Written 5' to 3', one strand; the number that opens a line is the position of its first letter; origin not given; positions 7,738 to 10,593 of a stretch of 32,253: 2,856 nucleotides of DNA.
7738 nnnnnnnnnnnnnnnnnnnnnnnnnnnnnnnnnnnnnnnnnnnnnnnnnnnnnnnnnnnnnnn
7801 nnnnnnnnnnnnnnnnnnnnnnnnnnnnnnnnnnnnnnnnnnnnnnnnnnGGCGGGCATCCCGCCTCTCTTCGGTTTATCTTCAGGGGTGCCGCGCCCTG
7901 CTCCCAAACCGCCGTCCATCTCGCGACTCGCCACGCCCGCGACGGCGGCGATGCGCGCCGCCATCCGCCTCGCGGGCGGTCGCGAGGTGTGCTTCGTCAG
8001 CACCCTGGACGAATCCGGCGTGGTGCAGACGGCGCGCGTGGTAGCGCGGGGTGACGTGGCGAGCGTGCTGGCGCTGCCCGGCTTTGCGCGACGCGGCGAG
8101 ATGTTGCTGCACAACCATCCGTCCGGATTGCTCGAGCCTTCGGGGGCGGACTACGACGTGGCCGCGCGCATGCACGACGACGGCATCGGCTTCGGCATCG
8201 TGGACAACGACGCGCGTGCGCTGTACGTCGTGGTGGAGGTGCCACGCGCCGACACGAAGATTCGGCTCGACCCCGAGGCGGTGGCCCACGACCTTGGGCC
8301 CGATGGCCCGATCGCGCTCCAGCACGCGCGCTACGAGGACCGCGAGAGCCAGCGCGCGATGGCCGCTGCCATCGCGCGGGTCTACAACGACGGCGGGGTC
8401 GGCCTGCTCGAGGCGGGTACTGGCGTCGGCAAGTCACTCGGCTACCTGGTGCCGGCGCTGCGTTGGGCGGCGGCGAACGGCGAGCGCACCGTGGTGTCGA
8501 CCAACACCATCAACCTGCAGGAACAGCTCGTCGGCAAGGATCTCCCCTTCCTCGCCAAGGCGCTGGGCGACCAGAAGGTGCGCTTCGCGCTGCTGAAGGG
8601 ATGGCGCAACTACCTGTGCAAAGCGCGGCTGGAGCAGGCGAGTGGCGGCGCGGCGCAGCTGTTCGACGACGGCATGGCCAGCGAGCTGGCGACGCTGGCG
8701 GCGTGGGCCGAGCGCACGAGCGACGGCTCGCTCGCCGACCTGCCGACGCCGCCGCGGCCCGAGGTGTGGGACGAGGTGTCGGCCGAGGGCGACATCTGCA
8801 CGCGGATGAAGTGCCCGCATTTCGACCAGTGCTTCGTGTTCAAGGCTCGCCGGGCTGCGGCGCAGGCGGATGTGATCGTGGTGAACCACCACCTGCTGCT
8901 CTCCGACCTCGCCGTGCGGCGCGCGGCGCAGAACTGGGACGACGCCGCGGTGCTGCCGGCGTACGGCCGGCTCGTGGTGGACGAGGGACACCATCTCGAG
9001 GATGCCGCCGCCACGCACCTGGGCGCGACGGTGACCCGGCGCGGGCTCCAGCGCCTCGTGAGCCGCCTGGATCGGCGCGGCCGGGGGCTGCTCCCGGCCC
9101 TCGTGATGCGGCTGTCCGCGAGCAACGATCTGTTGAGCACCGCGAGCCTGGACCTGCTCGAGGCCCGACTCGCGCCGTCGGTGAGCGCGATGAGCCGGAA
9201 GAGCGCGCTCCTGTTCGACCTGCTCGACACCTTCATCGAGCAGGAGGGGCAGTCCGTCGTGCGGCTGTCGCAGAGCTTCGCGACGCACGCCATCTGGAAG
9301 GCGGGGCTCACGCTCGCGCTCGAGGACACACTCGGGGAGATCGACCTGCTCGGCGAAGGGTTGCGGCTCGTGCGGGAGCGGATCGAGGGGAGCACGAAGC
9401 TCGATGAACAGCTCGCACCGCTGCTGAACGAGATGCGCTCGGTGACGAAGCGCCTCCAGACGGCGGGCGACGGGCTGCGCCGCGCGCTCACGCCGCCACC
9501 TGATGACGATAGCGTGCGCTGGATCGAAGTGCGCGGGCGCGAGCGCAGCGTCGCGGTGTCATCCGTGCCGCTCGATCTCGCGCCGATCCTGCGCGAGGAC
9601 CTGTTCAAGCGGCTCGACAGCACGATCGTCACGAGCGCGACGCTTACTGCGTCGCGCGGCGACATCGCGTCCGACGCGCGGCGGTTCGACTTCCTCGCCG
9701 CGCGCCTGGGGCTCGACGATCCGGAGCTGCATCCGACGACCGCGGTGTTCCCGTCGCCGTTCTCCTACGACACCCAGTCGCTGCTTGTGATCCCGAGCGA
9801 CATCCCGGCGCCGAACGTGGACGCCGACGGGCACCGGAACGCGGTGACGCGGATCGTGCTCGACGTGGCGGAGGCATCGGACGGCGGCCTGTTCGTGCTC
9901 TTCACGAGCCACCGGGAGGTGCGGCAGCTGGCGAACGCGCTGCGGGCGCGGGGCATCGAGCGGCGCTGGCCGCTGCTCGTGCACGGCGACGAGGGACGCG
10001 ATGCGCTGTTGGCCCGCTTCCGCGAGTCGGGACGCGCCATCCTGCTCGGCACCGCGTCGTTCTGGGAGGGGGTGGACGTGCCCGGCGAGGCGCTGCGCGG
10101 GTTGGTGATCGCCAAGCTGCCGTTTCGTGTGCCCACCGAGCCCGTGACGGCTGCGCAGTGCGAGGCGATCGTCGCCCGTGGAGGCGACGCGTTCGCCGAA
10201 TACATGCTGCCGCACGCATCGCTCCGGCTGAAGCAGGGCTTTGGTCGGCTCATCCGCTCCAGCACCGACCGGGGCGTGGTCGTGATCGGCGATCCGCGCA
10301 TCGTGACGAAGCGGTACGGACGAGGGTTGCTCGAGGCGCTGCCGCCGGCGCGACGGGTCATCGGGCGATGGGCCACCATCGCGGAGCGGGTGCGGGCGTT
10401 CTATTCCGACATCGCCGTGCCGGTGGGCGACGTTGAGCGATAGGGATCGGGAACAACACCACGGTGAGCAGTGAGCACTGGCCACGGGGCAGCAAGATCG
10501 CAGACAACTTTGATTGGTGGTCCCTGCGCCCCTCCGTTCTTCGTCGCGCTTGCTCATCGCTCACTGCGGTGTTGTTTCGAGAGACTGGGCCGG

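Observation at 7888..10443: RadC-like JAB/MPN+ domain fused to a DinG Fe-S helicase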

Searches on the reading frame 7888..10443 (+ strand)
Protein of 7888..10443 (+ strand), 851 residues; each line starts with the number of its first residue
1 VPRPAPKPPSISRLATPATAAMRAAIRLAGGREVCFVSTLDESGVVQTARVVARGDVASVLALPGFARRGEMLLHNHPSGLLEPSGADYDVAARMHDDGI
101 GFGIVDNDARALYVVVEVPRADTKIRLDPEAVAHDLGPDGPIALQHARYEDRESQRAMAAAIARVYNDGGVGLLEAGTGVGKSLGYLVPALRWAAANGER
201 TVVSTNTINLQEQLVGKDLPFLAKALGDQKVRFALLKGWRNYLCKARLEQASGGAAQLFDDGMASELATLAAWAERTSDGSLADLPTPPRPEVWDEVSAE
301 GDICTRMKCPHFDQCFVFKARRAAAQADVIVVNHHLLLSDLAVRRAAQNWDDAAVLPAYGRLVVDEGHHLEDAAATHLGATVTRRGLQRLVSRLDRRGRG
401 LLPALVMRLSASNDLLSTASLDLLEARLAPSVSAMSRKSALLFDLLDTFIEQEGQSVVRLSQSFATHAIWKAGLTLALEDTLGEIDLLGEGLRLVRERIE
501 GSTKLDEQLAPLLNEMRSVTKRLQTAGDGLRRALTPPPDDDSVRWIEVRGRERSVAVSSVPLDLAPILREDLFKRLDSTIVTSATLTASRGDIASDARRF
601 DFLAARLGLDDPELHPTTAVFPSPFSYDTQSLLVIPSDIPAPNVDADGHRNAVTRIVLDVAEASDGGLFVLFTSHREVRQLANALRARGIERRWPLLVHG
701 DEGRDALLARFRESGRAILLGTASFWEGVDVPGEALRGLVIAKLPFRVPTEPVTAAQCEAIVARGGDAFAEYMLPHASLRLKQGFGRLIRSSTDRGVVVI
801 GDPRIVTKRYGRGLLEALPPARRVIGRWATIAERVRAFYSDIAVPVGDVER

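Call 3: search_protein_families(library=pfam, proteins=[window:7888-10443:+], max_evalue=1)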
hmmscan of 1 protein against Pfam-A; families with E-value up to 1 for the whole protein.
window:7888-10443:+ (851 aa): 7 families
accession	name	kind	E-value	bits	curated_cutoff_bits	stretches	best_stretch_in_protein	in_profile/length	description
PF13307.12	Helicase_C_2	-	4.8e-46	157.3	25.3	1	658-820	2-169/170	Helicase C-terminal domain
PF00270.35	DEAD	-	4.7e-06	26.9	26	1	160-216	6-63/167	DEAD/DEAH box helicase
PF04002.20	RadC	-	1.8e-05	25.1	22.1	1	31-99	19-95/121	RadC-like JAB domain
PF06733.21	DEAD_2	-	0.0032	17.6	21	1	312-385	103-170/172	DEAD_2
PF04851.21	ResIII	-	0.0065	16.8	22.5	0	152-216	5-71/164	Type III restriction enzyme, res subunit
PF13629.12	T2SS-T3SS_pil_N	-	0.13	12.4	23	1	776-807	2-33/72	Pilus formation protein N terminal region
PF00271.37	Helicase_C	-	0.22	12.2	23.5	1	662-733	11-83/110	Helicase conserved C-terminal domain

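Call 4: search_protein_families(library=ncbifam, proteins=[window:7888-10443:+], max_evalue=1)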
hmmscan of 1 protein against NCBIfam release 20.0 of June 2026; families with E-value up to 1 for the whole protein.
window:7888-10443:+ (851 aa): 10 families
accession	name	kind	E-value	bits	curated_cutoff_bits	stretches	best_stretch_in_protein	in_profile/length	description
NF053712.1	repair_DEAH_YoaA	equivalog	4.1e-167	557.6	680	1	135-824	3-619/630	DNA repair helicase YoaA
NF005981.0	PRK08074.1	equivalog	1.4e-138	463.4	789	1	144-838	251-928/931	ATP-dependent DNA helicase DinG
NF008729.0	PRK11747.1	equivalog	7.5e-123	411.4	598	1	147-825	22-701/703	ATP-dependent DNA helicase DinG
TIGR01407.1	dinG_rel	hypoth_equivalog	1.2e-94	318.3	547.7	1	148-824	243-873/889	putative DnaQ family exonuclease/DinG family helicase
NF005569.0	PRK07246.1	equivalog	7.4e-41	140.3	794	2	631-818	613-797/820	bifunctional DnaQ family exonuclease/ATP-dependent helicase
TIGR03117.2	cas_csf4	equivalog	3.2e-34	118.2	400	3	142-248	120-224/800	type IV CRISPR-associated DEAD/DEAH-box helicase Csf4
TIGR00604.1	rad3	subfamily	1.3e-10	40.5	246.95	2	653-807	511-678/706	DNA repair helicase (rad3)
NF000642.1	PRK00024.1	equivalog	0.00021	21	180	1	72-99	158-185/212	RadC family protein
TIGR00608.1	radc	subfamily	0.0078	16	133.85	1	36-97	120-189/218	RadC family protein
NF008394.0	PRK11192.1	equivalog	0.19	10.5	507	0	646-732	230-314/441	ATP-dependent RNA helicase SrmB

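Call 5: search_solved_structures(query=window:7888-10443:+, max_evalue=0.1, show_alignments=2)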
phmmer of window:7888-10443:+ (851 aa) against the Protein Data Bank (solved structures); distinct sequences matched with E-value up to 0.1: 15.
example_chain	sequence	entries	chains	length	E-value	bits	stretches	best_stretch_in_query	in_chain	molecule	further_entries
6fwr_A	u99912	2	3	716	2.6e-43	151.7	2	569-819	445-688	ATP-dependent DNA helicase DinG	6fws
8zef_A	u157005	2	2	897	6e-31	110.8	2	630-818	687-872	3'-5' exonuclease DinG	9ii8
8s35_M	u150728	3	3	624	1.2e-14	56.9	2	157-303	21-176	DEAD/DEAH box helicase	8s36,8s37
9p55_A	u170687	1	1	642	7.3e-07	31.2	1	706-805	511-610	ATP-dependent DNA helicase XPD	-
4a15_A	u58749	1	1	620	1.1e-06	30.6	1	706-805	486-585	ATP-DEPENDENT DNA HELICASE TA0057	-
5h8w_A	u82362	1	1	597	1.5e-06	30.1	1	706-805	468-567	ATP-dependent DNA helicase Ta0057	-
2vsf_A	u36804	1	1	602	2.7e-06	29.3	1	706-805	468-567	DNA REPAIR HELICASE RAD3 RELATED PROTEIN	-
8ebt_B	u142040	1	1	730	0.00049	21.8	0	655-806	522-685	General transcription and DNA repair factor IIH helicase subunit XPD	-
29vf_1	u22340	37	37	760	0.00057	21.6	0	655-806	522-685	TFIIH basal transcription factor complex helicase XPD subunit | General transcription and DNA repair factor IIH helicase subunit XPD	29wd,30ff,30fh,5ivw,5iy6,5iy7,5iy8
8ebs_B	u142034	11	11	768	0.00059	21.6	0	655-806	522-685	General transcription and DNA repair factor IIH helicase subunit XPD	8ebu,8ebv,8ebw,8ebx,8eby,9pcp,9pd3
28jm_B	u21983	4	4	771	0.0006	21.5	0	655-806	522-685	TFIIH basal transcription factor complex helicase XPD subunit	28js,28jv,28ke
6nmi_B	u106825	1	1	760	0.00062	21.5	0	655-806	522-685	General transcription and DNA repair factor IIH helicase subunit XPD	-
8rev_A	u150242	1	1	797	0.0011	20.7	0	312-391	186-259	ATP-dependent DNA helicase CHL1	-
5fmf_Y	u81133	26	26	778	0.0026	19.4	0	656-809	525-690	DNA REPAIR HELICASE RAD3 | General transcription and DNA repair factor IIH helicase subunit XPD | General transcription and DNA repair factor IIH helicase subun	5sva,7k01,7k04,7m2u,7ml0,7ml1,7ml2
5oqj_0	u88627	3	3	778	0.0028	19.3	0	656-809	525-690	DNA repair helicase RAD3 | General transcription and DNA repair factor IIH helicase subunit XPD | General transcription and DNA repair factor IIH helicase subun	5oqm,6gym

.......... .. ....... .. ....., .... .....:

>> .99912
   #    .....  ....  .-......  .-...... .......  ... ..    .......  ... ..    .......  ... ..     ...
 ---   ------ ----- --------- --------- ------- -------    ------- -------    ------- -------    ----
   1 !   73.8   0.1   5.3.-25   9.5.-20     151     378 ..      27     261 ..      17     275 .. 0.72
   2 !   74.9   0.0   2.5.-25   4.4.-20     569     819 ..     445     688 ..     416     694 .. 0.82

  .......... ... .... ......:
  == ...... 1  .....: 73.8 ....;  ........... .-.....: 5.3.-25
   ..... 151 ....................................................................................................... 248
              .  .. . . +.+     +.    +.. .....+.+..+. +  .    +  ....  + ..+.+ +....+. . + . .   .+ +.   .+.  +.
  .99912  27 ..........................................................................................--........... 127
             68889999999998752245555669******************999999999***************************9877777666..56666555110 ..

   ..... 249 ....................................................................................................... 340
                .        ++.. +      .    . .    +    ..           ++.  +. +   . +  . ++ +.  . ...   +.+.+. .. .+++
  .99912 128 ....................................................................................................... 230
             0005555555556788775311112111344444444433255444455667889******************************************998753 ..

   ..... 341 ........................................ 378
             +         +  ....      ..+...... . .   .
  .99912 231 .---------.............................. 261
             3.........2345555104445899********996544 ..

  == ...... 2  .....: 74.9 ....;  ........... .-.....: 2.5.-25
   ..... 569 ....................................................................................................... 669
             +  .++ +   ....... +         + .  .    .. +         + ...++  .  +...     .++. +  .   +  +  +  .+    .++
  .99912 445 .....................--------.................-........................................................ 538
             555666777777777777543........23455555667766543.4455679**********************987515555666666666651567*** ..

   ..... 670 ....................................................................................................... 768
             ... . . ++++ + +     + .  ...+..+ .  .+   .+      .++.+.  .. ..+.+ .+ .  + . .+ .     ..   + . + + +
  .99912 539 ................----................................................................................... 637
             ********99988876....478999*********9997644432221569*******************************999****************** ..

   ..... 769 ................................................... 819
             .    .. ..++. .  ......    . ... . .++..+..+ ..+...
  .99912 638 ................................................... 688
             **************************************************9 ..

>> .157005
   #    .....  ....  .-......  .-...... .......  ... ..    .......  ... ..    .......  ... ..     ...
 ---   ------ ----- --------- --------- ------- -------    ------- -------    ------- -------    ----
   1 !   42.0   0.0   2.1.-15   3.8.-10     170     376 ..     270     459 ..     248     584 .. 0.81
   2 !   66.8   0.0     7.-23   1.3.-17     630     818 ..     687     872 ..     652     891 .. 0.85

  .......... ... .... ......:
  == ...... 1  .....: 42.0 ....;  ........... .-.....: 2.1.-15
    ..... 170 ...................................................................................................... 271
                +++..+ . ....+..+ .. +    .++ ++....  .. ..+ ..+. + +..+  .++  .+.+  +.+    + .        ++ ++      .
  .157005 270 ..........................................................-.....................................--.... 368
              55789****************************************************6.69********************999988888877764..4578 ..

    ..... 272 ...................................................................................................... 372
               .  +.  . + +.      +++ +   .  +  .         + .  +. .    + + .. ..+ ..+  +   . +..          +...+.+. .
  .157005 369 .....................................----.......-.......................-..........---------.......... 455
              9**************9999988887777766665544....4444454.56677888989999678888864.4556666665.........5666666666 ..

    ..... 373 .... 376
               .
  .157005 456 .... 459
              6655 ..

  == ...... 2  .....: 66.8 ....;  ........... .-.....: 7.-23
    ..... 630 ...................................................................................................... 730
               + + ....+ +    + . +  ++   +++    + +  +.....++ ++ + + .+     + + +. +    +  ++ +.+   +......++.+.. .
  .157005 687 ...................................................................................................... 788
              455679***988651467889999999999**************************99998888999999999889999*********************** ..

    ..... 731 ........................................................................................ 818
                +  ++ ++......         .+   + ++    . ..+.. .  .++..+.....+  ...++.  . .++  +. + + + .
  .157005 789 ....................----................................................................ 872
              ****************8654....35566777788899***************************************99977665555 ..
